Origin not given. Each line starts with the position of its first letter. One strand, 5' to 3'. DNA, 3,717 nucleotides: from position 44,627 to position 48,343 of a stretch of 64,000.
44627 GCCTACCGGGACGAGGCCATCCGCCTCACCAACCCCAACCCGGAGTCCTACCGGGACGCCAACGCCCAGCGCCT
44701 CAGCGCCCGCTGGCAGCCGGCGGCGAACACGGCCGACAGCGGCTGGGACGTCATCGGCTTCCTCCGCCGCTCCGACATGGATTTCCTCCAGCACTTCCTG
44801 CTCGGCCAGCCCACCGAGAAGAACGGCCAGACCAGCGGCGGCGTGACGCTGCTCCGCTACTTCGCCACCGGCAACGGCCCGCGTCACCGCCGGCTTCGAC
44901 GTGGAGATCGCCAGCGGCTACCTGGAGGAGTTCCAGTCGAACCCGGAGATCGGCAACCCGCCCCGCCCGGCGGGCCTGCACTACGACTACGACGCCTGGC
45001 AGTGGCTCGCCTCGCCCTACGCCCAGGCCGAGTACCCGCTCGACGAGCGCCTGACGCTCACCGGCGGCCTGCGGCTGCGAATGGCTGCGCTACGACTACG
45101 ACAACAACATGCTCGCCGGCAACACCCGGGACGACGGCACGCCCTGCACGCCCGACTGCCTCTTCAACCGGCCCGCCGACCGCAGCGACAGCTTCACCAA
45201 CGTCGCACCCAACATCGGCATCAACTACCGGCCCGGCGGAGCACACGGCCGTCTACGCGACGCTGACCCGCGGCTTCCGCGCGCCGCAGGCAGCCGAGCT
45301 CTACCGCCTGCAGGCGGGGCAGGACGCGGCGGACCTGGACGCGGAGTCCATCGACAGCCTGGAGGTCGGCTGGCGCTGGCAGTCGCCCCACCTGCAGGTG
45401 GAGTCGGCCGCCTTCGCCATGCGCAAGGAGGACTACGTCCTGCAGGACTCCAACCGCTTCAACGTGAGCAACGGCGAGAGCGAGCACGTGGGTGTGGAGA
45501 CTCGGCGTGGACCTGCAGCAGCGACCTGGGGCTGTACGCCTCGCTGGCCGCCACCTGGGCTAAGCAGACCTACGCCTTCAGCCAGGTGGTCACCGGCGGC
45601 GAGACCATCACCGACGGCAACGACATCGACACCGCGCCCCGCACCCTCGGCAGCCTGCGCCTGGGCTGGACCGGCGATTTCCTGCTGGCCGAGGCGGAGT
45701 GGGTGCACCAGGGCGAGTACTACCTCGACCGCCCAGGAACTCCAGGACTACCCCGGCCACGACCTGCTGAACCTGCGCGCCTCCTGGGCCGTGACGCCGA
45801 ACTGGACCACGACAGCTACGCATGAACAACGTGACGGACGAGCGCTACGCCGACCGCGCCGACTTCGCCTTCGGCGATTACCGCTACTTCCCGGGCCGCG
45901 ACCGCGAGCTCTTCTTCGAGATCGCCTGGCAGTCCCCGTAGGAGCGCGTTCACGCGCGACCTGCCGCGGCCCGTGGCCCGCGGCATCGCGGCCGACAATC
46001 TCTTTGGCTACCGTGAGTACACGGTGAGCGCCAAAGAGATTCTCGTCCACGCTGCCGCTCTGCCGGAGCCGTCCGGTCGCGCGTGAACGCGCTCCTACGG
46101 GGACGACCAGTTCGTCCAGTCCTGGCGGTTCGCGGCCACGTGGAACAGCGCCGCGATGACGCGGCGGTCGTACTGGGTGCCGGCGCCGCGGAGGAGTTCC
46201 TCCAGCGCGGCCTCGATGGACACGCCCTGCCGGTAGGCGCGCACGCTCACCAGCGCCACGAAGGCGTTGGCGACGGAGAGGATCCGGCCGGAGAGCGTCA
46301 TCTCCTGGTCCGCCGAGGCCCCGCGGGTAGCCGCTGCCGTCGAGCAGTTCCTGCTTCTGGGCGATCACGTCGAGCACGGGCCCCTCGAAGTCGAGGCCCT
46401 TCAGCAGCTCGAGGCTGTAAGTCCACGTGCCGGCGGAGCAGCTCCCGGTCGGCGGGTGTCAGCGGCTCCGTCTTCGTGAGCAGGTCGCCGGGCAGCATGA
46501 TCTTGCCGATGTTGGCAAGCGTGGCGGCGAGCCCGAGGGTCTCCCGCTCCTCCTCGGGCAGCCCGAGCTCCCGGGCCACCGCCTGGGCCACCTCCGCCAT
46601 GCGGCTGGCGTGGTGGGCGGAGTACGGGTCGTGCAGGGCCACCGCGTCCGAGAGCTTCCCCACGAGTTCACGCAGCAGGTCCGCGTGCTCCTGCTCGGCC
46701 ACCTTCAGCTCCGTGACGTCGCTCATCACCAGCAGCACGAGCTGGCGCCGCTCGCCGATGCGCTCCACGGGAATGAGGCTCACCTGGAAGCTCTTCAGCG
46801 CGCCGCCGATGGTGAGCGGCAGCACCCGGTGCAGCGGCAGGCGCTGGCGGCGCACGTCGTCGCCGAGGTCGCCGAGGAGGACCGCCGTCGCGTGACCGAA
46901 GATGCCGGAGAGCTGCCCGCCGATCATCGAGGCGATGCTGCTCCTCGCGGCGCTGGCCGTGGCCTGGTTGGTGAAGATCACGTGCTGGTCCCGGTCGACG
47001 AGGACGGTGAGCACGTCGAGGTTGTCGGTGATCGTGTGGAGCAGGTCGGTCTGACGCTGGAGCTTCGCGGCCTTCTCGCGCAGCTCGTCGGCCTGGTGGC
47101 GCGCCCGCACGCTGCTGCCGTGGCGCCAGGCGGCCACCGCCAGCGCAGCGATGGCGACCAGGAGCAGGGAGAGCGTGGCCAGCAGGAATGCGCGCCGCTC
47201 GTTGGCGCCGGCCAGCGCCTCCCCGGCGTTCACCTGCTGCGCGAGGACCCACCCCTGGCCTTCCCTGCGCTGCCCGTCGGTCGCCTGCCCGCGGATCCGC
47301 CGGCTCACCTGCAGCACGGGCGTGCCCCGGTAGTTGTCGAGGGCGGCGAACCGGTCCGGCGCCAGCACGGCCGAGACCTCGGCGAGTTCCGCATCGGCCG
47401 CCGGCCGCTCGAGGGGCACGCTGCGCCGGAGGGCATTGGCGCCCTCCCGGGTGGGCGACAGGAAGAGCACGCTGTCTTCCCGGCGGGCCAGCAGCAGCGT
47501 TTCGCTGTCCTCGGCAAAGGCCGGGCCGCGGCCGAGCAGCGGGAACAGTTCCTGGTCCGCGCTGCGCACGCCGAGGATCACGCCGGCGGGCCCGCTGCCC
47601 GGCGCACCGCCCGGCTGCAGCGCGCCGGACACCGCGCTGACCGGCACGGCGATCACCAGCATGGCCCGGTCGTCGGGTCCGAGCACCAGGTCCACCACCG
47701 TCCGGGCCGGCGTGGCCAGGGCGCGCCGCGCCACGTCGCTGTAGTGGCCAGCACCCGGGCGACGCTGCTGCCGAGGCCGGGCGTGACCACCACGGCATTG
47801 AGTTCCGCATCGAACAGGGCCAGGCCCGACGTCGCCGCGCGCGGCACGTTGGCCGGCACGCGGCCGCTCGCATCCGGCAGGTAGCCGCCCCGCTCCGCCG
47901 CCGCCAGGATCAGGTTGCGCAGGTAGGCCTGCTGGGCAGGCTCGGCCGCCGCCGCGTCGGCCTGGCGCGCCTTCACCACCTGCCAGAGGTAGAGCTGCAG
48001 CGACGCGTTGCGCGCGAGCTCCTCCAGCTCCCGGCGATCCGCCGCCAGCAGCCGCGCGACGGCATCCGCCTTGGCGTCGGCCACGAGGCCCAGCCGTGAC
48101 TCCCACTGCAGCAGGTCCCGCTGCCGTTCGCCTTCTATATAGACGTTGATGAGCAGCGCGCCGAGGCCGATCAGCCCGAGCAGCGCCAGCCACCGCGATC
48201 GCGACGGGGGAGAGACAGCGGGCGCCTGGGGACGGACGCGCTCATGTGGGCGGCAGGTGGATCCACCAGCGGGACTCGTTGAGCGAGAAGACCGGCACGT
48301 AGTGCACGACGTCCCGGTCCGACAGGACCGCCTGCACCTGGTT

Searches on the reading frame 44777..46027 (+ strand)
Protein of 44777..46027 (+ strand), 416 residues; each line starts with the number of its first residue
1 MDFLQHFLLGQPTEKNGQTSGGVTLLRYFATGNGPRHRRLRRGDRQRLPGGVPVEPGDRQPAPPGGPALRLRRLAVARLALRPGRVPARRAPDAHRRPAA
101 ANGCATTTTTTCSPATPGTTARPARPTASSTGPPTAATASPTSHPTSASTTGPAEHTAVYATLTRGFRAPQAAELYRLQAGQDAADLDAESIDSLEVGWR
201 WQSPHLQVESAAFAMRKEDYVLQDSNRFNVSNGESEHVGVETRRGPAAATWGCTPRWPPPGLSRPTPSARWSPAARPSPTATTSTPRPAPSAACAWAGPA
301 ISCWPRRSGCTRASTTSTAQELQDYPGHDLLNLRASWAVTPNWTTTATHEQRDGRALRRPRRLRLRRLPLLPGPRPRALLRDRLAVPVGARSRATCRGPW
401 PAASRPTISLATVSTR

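Call 75: search_protein_families(library=pfam, proteins=[window:44777-46027:+], max_evalue=0.001)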
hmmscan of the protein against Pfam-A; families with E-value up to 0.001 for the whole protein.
window:44777-46027:+ (416 aa): 1 family
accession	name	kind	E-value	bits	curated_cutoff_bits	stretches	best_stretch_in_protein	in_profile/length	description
PF00593.30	TonB_dep_Rec_b-barrel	-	6.6e-17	62.9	27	1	153-347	227-431/436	TonB dependent receptor-like, beta-barrel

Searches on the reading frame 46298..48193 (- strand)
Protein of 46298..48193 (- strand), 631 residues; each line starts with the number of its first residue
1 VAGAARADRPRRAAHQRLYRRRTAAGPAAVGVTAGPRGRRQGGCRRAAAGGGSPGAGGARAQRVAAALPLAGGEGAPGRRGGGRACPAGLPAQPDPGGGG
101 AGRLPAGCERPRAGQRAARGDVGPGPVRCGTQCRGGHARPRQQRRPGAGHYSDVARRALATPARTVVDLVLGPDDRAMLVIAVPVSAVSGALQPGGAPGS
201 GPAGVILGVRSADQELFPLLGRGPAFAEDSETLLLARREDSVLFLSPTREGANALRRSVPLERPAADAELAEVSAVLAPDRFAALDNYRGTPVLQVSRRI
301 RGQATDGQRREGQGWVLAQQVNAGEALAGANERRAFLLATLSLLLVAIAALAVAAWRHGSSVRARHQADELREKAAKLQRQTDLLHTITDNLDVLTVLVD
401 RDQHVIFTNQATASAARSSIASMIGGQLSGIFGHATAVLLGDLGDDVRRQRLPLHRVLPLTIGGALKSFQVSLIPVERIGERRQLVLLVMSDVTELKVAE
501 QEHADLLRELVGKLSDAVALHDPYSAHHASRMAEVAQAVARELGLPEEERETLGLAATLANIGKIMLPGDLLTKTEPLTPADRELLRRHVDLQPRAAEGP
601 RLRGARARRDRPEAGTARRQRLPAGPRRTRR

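Call 3: search_protein_families(library=pfam, proteins=[window:46298-48193:-], max_evalue=0.1)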
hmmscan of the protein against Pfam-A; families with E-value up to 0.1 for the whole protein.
window:46298-48193:- (631 aa): 3 families
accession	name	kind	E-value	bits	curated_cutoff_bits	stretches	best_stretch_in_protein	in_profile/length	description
PF13487.12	HD_5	-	1.5e-12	48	27.2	1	514-592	3-84/170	HD domain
PF08448.16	PAS_4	-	1.3e-07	32.3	23.1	1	390-497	2-109/110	PAS fold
PF08668.18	HDOD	-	0.037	14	22.9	1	526-567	96-135/196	HDOD domain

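Call 4: search_protein_families(library=ncbifam, proteins=[window:46298-48193:-], max_evalue=0.1)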
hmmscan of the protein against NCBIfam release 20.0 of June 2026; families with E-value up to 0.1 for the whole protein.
window:46298-48193:- (631 aa): 4 families
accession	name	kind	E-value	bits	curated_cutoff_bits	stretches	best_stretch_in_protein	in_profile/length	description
NF053512.1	nitric_RR_NosR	exception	1.4e-09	37.5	400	1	493-589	160-257/422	response regulator c-di-GMP phosphodiesterase, NosR family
NF046044.1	PnpS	equivalog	1.9e-07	30.4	400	1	367-505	39-172/390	two-component system histidine kinase PnpS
TIGR00229.1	sensory_box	domain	0.013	15.6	22.9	0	381-502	3-125/126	PAS domain S-box protein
NF008467.0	PRK11359.1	equivalog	0.026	12.5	857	1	379-514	132-269/800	oxygen-sensing cyclic-di-GMP phosphodiesterase DosP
